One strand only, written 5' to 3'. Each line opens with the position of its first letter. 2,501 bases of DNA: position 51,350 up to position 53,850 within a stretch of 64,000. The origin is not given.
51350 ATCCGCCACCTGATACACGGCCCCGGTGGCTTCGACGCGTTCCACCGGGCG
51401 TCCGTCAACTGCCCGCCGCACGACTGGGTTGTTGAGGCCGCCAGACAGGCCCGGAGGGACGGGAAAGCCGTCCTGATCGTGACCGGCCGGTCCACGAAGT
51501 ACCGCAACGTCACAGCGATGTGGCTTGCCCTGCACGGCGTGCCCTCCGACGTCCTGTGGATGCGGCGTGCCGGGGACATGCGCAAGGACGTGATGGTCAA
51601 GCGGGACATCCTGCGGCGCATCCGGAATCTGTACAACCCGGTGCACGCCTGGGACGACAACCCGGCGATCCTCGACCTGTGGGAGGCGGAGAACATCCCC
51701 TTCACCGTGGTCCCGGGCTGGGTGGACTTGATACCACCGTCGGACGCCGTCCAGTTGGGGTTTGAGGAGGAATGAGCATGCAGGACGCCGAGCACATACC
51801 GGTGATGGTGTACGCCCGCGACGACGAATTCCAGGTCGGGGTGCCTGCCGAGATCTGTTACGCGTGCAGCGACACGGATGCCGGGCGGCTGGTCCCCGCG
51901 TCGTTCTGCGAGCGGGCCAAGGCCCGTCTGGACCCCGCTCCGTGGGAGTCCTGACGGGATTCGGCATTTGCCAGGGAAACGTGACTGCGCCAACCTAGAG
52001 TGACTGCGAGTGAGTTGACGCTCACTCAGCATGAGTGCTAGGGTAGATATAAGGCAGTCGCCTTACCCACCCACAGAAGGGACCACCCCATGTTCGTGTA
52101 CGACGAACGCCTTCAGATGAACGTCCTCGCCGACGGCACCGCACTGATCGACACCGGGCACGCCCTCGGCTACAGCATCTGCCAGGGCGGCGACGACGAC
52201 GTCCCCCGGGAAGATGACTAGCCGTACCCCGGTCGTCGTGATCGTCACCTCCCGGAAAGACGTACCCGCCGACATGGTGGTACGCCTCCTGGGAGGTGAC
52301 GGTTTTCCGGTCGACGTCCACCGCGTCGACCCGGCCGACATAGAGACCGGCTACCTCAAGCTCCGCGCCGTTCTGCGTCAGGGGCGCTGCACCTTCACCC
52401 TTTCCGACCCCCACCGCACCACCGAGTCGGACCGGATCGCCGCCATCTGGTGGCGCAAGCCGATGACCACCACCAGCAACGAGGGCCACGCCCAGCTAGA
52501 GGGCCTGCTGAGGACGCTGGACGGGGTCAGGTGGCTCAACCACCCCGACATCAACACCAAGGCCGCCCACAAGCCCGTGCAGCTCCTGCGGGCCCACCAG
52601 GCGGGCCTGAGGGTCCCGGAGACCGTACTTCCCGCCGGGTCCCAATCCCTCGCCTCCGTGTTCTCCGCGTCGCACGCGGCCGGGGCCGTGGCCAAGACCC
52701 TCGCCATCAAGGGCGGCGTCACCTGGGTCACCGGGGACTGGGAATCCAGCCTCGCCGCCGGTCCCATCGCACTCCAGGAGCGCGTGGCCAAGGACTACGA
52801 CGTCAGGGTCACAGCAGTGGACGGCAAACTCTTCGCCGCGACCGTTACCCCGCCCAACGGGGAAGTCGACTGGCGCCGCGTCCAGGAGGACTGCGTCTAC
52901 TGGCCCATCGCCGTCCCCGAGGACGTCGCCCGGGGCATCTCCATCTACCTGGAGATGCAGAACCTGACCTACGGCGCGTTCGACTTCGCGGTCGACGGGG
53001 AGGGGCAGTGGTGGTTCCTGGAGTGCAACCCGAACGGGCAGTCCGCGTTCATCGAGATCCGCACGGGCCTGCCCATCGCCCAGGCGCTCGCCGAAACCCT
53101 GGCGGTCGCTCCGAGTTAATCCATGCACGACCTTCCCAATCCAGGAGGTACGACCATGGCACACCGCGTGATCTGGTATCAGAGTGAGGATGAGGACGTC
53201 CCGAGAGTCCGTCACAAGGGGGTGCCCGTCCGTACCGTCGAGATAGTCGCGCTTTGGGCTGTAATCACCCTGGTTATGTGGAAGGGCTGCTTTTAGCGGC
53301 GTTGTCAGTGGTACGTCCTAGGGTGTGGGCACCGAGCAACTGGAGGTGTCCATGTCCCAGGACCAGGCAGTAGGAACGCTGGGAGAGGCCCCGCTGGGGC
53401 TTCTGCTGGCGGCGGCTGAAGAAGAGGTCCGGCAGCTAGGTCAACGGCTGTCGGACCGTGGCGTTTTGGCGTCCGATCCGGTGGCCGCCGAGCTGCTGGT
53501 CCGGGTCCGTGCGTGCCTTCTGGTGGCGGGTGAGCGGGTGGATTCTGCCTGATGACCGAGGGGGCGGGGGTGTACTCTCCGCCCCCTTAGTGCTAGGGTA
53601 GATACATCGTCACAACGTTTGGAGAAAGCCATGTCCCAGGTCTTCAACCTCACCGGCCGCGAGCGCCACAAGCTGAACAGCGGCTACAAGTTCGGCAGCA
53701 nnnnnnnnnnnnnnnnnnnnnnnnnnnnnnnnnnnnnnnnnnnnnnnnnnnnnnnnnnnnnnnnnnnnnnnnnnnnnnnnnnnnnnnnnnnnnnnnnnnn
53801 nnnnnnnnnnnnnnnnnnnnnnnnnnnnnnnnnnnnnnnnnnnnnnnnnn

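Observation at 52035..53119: Phage-encoded graspetide (ATP-grasp RiPP) precursor and maturase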

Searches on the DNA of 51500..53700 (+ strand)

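Call 6: search_dna_similar(query=window:51500-53700:+, collection=phages, mode=near, max_rows=30)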
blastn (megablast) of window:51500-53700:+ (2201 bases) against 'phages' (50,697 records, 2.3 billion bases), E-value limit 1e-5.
No match.

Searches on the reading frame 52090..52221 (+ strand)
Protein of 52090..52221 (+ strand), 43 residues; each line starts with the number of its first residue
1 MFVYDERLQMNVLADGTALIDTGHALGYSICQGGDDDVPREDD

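Call 3: search_protein_families(library=pfam, proteins=[window:52090-52221:+], max_evalue=0.1)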
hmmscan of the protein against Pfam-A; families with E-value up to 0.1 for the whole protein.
window:52090-52221:+ (43 aa): 1 family
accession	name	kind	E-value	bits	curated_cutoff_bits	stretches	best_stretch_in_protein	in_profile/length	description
PF14404.11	Strep_pep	-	0.0026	18.3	25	1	2-21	21-41/63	Ribosomally synthesized peptide in Streptomyces species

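Call 4: search_protein_families(library=ncbifam, proteins=[window:52090-52221:+], max_evalue=1)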
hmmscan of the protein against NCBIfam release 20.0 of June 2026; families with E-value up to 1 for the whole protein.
window:52090-52221:+ (43 aa): 1 family
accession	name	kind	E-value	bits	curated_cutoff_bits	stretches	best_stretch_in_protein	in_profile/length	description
TIGR04186.1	GRASP_targ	domain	0.055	13.6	25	1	3-22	24-43/72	putative ATP-grasp-modified RiPP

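Call 5: search_protein_families(library=phrogs, proteins=[window:52090-52221:+], max_evalue=0.01)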
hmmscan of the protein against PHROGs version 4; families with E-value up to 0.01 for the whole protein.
window:52090-52221:+ (43 aa): 0 families

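Call 74: search_protein_families(library=pfam, proteins=[window:52090-52218:+], max_evalue=0.1)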
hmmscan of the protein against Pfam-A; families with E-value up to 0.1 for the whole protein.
window:52090-52218:+ (43 aa): 1 family
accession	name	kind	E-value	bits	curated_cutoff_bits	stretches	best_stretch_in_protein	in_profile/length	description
PF14404.11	Strep_pep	-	0.0026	18.3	25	1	2-21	21-41/63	Ribosomally synthesized peptide in Streptomyces species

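Call 81: search_protein_families(library=padloc, proteins=[window:52090-52218:+], max_evalue=0.01)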
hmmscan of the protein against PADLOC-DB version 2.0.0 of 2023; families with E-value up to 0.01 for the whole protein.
window:52090-52218:+ (43 aa): 0 families

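Call 82: search_protein_representatives(alignment_id=A6)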
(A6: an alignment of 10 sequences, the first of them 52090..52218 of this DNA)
Query: 10 sequences, 43 profile positions. Proteins with E-value up to 0.001 (for the whole library): 20; up to 1e-10: 5; up to 1e-30: 0. The best 20 are listed.
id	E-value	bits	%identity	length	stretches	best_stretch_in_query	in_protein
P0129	1.0e-20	89.5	-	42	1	2-43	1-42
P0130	1.3e-16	76.4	-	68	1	2-43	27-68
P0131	1.3e-15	73.2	-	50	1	2-43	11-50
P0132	7.0e-15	70.8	-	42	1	2-43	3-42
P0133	5.2e-11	58.4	-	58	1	2-43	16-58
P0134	6.0e-08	48.6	-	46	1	2-43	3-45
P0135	9.7e-08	48.0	-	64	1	2-43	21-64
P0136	4.8e-07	45.7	-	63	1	2-43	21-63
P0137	4.9e-07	45.7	-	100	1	1-43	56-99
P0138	3.6e-06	42.9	-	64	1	2-43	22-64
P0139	4.8e-06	42.5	-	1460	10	9-25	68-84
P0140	5.8e-06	42.3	-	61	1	3-43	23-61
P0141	3.2e-05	39.9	-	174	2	3-34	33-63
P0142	3.7e-05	39.7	-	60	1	2-43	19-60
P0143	4.9e-05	39.3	-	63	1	3-43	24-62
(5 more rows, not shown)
